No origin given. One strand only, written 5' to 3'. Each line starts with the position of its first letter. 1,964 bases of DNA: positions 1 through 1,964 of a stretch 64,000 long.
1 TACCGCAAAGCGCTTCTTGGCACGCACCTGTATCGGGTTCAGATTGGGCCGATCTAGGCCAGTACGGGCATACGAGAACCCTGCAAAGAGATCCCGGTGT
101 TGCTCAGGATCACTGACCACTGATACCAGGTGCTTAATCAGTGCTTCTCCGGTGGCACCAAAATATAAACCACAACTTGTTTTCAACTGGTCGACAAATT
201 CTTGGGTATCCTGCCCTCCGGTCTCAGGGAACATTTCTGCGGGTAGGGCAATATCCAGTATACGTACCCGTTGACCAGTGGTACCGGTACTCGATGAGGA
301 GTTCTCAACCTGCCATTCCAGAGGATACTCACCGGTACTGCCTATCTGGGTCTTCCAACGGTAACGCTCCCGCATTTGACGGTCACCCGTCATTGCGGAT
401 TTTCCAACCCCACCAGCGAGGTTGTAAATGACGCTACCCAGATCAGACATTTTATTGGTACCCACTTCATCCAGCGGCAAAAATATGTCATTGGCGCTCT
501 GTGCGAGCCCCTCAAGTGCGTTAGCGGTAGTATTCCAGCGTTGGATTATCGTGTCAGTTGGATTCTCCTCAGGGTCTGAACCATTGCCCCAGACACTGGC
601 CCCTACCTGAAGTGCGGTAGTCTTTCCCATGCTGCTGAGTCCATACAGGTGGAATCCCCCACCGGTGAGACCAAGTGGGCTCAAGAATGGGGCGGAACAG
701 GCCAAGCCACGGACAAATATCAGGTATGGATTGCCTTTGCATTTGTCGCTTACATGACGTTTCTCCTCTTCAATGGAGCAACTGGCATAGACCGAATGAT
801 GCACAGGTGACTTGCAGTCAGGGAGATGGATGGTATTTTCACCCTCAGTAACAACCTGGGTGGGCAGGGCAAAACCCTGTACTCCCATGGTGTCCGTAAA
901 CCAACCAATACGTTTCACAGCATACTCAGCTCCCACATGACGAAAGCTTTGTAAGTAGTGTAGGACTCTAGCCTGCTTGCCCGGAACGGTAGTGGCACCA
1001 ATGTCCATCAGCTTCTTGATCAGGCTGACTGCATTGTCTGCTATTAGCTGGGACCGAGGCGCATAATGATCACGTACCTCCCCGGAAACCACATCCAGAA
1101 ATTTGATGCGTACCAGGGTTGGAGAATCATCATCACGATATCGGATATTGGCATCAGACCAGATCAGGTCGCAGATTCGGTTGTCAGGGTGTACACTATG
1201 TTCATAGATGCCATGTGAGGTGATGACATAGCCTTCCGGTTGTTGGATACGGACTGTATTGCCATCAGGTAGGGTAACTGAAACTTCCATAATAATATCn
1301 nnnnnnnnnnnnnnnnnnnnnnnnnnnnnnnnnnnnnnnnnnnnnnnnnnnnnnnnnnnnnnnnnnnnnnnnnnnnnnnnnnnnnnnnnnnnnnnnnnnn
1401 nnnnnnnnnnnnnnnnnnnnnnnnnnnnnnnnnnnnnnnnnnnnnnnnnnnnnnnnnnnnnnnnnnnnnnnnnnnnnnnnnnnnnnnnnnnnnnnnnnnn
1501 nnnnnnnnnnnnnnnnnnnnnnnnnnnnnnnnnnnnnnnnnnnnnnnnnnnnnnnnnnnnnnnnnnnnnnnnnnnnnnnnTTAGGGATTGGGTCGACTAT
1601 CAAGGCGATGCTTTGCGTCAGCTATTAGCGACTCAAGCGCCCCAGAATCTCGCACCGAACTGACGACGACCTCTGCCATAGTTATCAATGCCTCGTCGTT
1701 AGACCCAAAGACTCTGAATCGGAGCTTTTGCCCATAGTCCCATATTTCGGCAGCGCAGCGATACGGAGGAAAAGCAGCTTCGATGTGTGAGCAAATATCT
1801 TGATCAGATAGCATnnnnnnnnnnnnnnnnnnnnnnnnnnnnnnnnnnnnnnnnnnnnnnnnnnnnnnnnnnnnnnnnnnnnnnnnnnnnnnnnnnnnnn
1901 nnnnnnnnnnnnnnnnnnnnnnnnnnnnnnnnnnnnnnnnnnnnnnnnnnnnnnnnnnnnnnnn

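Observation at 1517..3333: Decaying integron-cassette array carried as cargo of a satellite-like element with no IntI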

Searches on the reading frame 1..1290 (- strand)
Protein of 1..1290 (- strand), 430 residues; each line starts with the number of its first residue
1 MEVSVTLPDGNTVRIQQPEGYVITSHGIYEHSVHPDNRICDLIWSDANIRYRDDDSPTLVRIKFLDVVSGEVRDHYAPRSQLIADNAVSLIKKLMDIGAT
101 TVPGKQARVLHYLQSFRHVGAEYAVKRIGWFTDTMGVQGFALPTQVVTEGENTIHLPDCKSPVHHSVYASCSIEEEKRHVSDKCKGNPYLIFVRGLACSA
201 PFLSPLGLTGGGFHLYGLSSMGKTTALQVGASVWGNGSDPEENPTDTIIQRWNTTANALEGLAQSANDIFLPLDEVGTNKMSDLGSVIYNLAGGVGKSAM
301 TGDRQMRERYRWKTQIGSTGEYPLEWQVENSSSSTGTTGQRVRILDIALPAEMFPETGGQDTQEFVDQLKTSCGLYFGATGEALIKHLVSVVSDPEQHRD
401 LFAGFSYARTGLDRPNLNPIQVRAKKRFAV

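Call 9: search_protein_families(library=pfam, proteins=[window:1-1290:-], max_evalue=0.01)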
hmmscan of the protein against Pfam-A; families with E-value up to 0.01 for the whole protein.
window:1-1290:- (430 aa): 1 family
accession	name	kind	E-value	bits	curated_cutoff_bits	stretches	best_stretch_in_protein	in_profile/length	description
PF06048.17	DUF927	-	3.9e-42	145.3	22.6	1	58-298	44-271/284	Domain of unknown function (DUF927)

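Call 18: find_related_loci(query=window:1-1290:-, collection=viral_contigs, flank=10000)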
Query window:1-1290:- (430 aa) in viral_contigs; peptide patterns used: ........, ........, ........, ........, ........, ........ (x = any residue, [..] = any of these).
3 stretches matched a pattern, but none encodes a relative of the query by tblastn (E <= 1e-3).

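Call 19: find_related_loci(query=window:1-1290:-, collection=metagenome_contigs, flank=10000)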
Query window:1-1290:- (430 aa) in metagenome_contigs; peptide patterns used: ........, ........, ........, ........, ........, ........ (x = any residue, [..] = any of these).
56 stretches matched a pattern; 1 encode a relative of the query (tblastn E <= 1e-3); 1 distinct loci.
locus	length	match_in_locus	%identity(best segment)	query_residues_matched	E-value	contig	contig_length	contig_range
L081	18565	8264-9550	75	1-430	0e+0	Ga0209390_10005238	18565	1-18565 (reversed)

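Call 22: search_protein_families(library=ncbifam, proteins=[window:1-1290:-], max_evalue=0.1)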
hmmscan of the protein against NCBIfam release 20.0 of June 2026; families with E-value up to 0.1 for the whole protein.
window:1-1290:- (430 aa): 2 families
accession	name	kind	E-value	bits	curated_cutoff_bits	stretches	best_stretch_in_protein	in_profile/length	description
NF047345.1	SCCmet_Cch1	equivalog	4.5e-18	65.1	700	1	209-347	185-313/542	cassette chromosome replicative helicase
NF045643.1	ImmsucRedBhcD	equivalog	0.085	12.2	500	0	243-292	150-198/321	iminosuccinate reductase BhcD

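Call 23: search_protein_families(library=phrogs, proteins=[window:1-1290:-], max_evalue=0.1)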
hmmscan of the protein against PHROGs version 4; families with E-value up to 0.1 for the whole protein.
window:1-1290:- (430 aa): 3 families
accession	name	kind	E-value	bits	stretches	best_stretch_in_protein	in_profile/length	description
phrog_8841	-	DNA, RNA and nucleotide metabolism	1.8e-26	94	1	14-388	92-442/633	DNA primase/helicase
phrog_1139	-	DNA, RNA and nucleotide metabolism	3.1e-24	86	1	179-377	512-697/895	DNA primase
phrog_25314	-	unknown function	1.7e-10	40.7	1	123-390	530-786/1010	-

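Call 78: search_protein_families(library=pfam, proteins=[L081:10859-12484:+, L081:13302-13910:+, L081:14047-14553:+, L081:14628-15611:+, L081:15627-16547:-, L081:7077-8120:+], max_evalue=0.001)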
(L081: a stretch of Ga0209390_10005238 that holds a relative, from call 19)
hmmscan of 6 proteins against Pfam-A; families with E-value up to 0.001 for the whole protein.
L081:10859-12484:+ (541 aa): 0 families

L081:13302-13910:+ (202 aa): 0 families

L081:14047-14553:+ (168 aa): 1 family
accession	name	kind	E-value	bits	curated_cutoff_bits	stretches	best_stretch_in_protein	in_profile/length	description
PF02675.21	AdoMet_dc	-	1.1e-24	87.3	25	1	46-158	1-106/107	S-adenosylmethionine decarboxylase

L081:14628-15611:+ (327 aa): 1 family
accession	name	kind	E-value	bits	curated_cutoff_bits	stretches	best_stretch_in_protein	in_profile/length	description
PF09924.15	LPG_synthase_C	-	7.5e-07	28.9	27.5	1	95-319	47-292/298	Phosphatidylglycerol lysyltransferase, C-terminal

L081:15627-16547:- (306 aa): 1 family
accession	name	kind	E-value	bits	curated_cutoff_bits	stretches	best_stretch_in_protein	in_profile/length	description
PF00892.27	EamA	-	2.1e-10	41.4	28.2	1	37-140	31-134/135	EamA-like transporter family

L081:7077-8120:+ (347 aa): 0 families

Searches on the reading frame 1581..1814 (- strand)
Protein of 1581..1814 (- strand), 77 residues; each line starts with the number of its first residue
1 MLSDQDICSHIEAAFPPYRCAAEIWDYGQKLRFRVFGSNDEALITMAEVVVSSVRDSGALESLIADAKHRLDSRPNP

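Call 9: search_protein_families(library=pfam, proteins=[window:1581-1814:-], max_evalue=0.01)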
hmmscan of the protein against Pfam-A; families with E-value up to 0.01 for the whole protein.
window:1581-1814:- (77 aa): 0 families

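Call 22: search_protein_families(library=ncbifam, proteins=[window:1581-1814:-], max_evalue=0.1)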
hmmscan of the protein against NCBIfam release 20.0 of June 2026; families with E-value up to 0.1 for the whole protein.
window:1581-1814:- (77 aa): 0 families

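Call 23: search_protein_families(library=phrogs, proteins=[window:1581-1814:-], max_evalue=0.1)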
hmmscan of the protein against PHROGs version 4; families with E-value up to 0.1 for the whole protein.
window:1581-1814:- (77 aa): 0 families

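Call 83: search_dna_similar(query=window:1581-1814:-, collection=plasmids, mode=protein, max_evalue=0.001, max_rows=15)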
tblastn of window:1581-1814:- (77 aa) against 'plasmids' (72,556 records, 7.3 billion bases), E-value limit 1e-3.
No match.

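Call 93: search_protein_families(library=padloc, proteins=[window:1581-1814:-], max_evalue=0.1)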
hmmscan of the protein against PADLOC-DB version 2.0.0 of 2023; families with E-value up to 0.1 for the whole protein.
window:1581-1814:- (77 aa): 0 families

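Call 97: find_homologous_proteins(query=window:1581-1814:-, max_evalue=0.001)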
Query window:1581-1814:- (77 aa): 20 proteins with E <= 0.001 among 20 candidates.
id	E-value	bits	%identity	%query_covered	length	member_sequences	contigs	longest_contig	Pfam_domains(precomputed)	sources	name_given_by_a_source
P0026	3.9e-44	165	100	100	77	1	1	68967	PF07865.18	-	-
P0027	4.2e-39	149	91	100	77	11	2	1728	PF07865.18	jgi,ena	-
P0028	2.1e-38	147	88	100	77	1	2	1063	PF07865.18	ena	-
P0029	4.4e-38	146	91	100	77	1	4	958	PF07865.18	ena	-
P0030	1.1e-37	145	88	100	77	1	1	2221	PF07865.18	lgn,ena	-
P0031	1.2e-37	145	91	100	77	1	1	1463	PF07865.18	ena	-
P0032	6.2e-37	142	86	100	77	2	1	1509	PF07865.18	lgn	-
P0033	6.3e-37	142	84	100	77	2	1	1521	PF07865.18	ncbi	-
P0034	1.2e-36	141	87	100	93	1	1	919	PF07865.18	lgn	-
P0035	1.7e-36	141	88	100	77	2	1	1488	PF07865.18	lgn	-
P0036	1.7e-36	141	88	99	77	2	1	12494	PF07865.18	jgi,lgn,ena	-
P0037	7.6e-36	139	87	99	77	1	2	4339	PF07865.18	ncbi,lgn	-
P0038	9.1e-36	139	86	100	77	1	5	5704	PF07865.18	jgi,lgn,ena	-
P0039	2.5e-34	134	84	100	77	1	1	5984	-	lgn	-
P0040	1.2e-32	129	85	96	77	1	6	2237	PF07865.18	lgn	-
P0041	3.7e-29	118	80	92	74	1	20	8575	PF07865.18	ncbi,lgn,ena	-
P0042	2.2e-28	115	71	100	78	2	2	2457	PF07865.18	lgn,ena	-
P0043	3.2e-25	105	65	96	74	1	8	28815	PF07865.18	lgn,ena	-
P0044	3.3e-25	105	65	96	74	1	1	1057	PF07865.18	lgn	-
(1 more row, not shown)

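Call 98: find_encoding_contigs(protein=P0043, flank=10000, max_places=10)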
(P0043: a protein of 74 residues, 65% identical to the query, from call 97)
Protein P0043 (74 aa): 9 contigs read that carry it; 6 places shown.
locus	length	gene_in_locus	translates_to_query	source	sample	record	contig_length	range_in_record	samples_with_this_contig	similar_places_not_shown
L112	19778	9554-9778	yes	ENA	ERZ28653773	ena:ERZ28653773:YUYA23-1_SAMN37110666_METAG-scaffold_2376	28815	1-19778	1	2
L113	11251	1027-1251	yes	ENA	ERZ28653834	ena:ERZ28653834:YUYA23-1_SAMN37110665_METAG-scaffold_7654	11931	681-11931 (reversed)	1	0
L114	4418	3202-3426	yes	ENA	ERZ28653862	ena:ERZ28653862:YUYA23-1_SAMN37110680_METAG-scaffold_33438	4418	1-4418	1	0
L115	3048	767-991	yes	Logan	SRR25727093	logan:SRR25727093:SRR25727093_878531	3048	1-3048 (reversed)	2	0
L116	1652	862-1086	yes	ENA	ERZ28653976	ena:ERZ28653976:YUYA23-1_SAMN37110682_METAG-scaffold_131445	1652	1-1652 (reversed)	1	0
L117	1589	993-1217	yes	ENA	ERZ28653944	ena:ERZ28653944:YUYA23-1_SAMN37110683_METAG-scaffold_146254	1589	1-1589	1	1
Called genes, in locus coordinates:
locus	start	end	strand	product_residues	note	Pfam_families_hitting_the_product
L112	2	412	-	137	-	?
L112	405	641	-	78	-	-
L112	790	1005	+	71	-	PF13443:HTH_26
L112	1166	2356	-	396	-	PF13676:TIR_2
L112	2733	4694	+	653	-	PF14083:PGDYG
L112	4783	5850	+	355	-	-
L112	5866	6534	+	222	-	-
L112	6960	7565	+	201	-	-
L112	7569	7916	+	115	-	PF11225:DUF3024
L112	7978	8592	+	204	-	PF00589:Phage_integrase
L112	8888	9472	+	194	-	-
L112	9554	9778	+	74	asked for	PF07865:DUF1652 (weak)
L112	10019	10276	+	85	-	-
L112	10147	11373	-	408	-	-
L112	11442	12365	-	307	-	-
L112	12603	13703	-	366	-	-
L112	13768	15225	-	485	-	PF13827:DUF4189 (weak), PF08238:Sel1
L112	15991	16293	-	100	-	-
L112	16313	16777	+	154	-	PF00565:SNase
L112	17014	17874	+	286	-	PF07963:N_methyl (weak)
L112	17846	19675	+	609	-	-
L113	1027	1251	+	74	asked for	PF07865:DUF1652 (weak)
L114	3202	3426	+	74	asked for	PF07865:DUF1652 (weak)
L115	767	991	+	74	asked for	PF07865:DUF1652 (weak)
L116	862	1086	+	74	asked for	PF07865:DUF1652 (weak)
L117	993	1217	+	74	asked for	PF07865:DUF1652 (weak)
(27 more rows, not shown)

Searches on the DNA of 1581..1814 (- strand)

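Call 99: search_with_rna_model(model_id=R1, sources=[L112, L113, L114, L115], max_evalue=10, filters=off, show_alignments=3)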
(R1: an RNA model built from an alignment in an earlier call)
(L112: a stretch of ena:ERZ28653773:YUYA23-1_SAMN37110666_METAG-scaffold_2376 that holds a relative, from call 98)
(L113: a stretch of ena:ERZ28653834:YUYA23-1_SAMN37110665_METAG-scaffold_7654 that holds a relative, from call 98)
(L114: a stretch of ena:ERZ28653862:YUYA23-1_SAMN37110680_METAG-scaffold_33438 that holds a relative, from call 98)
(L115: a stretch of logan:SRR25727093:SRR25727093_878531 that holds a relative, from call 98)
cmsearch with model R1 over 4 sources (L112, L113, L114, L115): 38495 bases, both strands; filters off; matches with E-value up to 10: 4.
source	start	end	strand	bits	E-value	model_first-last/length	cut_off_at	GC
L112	640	709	-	10.6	1.7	1-60/60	no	0.37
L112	10984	11032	+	9.4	3.4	1-60/60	no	0.73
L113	2457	2505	+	9.4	3.4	1-60/60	no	0.73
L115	2197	2245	+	9.4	3.4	1-60/60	no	0.73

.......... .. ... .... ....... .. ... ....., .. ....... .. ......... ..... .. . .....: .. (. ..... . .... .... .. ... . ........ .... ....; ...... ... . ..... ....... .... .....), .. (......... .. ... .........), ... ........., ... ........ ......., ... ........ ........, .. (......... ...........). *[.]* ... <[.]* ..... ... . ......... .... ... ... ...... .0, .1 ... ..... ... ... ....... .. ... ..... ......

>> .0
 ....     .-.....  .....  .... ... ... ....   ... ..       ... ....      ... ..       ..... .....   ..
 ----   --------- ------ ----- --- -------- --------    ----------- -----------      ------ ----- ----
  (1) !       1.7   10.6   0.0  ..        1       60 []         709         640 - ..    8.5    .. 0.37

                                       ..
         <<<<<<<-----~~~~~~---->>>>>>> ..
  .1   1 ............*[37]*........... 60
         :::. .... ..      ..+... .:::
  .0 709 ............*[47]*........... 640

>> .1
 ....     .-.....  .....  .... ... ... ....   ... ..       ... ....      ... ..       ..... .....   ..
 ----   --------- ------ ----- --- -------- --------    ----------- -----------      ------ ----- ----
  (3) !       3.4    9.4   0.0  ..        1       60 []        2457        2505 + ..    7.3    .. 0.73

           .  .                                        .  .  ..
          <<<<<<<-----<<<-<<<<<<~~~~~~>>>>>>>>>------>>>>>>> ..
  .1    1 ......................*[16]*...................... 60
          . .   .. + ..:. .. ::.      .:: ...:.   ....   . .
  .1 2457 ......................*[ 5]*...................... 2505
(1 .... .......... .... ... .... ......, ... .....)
